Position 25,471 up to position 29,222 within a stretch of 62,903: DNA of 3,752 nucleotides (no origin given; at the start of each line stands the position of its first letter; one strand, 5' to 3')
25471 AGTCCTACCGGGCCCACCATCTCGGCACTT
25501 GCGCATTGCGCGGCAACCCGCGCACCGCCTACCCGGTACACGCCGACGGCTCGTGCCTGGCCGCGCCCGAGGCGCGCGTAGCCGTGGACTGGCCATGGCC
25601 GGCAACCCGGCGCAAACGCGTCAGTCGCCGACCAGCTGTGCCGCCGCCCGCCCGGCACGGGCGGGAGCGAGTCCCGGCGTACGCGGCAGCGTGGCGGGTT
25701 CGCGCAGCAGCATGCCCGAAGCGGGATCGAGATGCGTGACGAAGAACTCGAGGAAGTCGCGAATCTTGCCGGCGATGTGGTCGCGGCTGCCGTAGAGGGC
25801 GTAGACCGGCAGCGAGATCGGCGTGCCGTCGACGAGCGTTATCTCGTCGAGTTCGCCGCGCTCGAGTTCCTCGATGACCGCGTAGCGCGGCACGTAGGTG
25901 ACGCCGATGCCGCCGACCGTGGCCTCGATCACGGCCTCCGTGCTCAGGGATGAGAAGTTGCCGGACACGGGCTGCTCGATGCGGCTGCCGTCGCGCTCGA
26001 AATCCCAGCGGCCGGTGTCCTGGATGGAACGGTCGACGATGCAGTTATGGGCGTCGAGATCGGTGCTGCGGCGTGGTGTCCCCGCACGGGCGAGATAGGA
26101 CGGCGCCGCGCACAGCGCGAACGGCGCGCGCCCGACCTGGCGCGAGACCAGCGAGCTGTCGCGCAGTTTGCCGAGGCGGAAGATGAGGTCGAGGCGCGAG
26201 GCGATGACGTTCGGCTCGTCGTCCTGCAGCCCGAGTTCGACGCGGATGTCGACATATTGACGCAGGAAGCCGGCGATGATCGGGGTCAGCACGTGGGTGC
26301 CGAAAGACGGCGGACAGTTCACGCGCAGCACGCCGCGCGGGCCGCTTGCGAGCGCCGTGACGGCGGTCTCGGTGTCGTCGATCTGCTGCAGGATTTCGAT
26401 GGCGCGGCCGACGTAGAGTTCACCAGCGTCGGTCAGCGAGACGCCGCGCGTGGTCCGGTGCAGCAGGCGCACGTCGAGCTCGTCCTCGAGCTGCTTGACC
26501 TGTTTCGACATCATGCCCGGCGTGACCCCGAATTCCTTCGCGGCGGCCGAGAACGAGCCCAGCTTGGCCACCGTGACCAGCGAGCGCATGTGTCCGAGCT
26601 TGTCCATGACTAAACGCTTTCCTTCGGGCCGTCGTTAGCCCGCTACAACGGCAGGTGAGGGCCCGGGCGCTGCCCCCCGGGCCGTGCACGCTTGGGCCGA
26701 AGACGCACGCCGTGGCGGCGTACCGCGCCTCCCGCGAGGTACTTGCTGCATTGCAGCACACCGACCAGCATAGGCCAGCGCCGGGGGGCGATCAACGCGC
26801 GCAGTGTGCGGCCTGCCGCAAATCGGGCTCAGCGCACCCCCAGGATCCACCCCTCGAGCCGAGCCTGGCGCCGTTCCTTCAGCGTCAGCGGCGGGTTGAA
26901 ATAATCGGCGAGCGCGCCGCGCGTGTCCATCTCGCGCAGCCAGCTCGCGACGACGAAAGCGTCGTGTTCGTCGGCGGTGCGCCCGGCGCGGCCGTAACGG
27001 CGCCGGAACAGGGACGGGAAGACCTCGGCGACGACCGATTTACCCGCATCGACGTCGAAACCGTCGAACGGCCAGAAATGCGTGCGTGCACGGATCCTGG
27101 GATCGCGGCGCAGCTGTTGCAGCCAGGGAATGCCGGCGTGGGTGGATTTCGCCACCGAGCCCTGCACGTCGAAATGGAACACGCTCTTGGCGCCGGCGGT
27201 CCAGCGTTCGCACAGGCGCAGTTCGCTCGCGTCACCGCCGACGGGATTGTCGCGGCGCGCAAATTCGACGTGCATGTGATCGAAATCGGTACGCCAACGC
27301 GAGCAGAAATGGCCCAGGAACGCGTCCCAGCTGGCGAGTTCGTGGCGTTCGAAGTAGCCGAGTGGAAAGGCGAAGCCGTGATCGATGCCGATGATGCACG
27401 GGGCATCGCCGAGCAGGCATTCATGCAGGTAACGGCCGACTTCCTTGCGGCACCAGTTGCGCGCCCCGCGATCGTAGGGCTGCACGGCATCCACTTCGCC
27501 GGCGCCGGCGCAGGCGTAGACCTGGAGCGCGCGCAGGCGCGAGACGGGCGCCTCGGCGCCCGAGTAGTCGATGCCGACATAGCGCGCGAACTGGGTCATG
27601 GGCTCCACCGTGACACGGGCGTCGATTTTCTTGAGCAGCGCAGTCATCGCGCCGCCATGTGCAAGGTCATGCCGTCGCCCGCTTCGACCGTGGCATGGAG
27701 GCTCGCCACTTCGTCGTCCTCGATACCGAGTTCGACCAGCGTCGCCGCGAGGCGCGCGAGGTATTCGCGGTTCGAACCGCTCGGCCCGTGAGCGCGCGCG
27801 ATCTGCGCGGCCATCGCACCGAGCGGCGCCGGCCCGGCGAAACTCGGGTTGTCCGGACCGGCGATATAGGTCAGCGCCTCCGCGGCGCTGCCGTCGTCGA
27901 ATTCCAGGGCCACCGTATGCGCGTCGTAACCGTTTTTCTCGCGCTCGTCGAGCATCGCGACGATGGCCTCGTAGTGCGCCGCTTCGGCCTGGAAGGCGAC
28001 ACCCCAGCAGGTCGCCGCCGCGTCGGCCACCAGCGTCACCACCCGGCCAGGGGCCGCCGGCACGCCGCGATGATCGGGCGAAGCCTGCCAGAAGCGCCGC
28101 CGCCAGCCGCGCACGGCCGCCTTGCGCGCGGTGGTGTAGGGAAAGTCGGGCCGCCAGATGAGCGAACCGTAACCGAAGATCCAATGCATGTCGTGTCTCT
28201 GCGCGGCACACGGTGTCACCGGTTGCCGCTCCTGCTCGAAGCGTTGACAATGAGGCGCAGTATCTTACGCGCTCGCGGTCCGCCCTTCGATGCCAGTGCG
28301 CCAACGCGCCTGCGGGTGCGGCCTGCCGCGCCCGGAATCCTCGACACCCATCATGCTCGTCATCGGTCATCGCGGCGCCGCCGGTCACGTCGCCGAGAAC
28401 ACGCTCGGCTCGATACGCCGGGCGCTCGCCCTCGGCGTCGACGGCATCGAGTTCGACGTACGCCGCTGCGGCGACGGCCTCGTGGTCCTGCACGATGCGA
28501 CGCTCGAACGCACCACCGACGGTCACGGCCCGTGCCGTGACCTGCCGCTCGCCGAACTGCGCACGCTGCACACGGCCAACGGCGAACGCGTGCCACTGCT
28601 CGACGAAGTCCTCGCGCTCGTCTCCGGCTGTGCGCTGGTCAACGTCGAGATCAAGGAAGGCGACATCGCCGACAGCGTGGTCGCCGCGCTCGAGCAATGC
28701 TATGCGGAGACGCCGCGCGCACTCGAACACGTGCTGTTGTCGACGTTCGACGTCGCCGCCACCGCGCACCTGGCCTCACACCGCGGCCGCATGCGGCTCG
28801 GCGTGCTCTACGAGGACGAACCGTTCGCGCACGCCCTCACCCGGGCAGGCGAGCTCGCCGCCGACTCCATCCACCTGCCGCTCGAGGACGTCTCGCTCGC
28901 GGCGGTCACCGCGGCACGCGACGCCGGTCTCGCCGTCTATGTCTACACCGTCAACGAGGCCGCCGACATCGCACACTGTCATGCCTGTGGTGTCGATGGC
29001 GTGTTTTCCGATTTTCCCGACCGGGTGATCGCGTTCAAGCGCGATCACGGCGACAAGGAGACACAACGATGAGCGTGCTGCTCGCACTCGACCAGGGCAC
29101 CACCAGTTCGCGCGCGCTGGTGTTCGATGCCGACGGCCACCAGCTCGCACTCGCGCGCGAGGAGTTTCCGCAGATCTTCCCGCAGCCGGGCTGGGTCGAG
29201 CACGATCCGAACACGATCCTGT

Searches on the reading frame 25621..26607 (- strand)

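Call 31: search_protein_families(library=ncbifam, proteins=[window:25621-26607:-], max_evalue=1e-10)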
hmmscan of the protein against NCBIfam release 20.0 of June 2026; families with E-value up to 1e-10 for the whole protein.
window:25621-26607:- (328 aa): 36 families (the best 25 are shown)
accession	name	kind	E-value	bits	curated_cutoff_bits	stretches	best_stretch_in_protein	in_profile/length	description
NF040888.1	trans_reg_YafC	equivalog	2e-58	197.6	470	1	6-292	7-292/293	DNA-binding transcriptional regulator YafC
NF007917.1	PRK10632.1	equivalog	5e-51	173.6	425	1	1-289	1-288/303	HTH-type transcriptional activator AaeR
NF007315.1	PRK09801.1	equivalog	1.1e-45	155.9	398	1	7-292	11-295/301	L-tartrate utilization transcriptional activator TtdR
NF008352.0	PRK11139.1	subfamily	1e-37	129.9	288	1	4-291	8-290/305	transcriptional regulator GcvA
NF011573.0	PRK14997.1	equivalog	5.2e-31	107.9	380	1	7-289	9-293/303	LysR family transcriptional regulator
NF008416.0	PRK11242.1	equivalog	2.1e-25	89.6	277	1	4-149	3-151/300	transcriptional regulator CynR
NF040786.1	LysR_Sec_metab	equivalog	2.7e-24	85.7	250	1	8-288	7-293/298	selenium metabolism-associated LysR family transcriptional regulator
TIGR03418.1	chol_sulf_TF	equivalog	2.7e-22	79.2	324.8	1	4-253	3-253/291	choline sulfate utilization transcriptional regulator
NF008294.1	PRK11074.1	equivalog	3.1e-22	79.3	345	1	10-124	10-124/300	DNA-binding transcriptional activator PunR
NF047520.1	trans_act_CidR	equivalog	1.8e-21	76.6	415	1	4-125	3-124/292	cidABC operon transcriptional activator CidR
NF045990.1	TransRegCbbRRhodb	equivalog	1.2e-20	73.8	450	1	5-268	9-275/304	LysR family regulator CbbR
NF007491.0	PRK10086.1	equivalog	1.7e-19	69.8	316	1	4-193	19-206/313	DNA-binding transcriptional regulator DsdC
NF045775.1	acetoin_reg_AlsR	exception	2.1e-19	70.1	430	1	4-165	3-167/290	acetoin biosynthesis transcriptional regulator AlsR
NF053705.1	TransRegGltCGpos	equivalog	4.7e-19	68.7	350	1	7-125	6-124/300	glutamate biosynthesis transcriptional regulator GltC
TIGR03339.1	phn_lysR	subfamily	1.8e-18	66.8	341.1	1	7-263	2-254/279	aminoethylphosphonate catabolism associated LysR family transcriptional regulator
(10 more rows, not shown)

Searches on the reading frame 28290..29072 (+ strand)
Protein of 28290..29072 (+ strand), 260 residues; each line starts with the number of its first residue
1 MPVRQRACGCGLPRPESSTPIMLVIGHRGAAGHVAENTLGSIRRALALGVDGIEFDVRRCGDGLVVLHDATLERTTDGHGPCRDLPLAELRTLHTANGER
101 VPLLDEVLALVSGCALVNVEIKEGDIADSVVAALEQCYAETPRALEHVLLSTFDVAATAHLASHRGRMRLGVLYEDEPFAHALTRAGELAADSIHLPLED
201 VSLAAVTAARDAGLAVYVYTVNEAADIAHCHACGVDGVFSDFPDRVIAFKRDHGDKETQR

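Call 31: search_protein_families(library=ncbifam, proteins=[window:28290-29072:+], max_evalue=1e-10)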
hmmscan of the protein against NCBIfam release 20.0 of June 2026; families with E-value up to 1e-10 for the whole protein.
window:28290-29072:+ (260 aa): 3 families
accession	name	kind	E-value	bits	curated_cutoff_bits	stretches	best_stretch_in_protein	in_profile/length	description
NF006989.0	PRK09454.1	equivalog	4.1e-35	121.3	264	1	18-246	6-244/251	glycerophosphodiester phosphodiesterase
NF008354.0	PRK11143.1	equivalog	4.8e-14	52.1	254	0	22-77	31-87/359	glycerophosphodiester phosphodiesterase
NF053857.1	LysphglycPlipDStph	equivalog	5.8e-11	42.3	450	0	24-95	48-120/305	lysophosphatidylglycerol phospholipase D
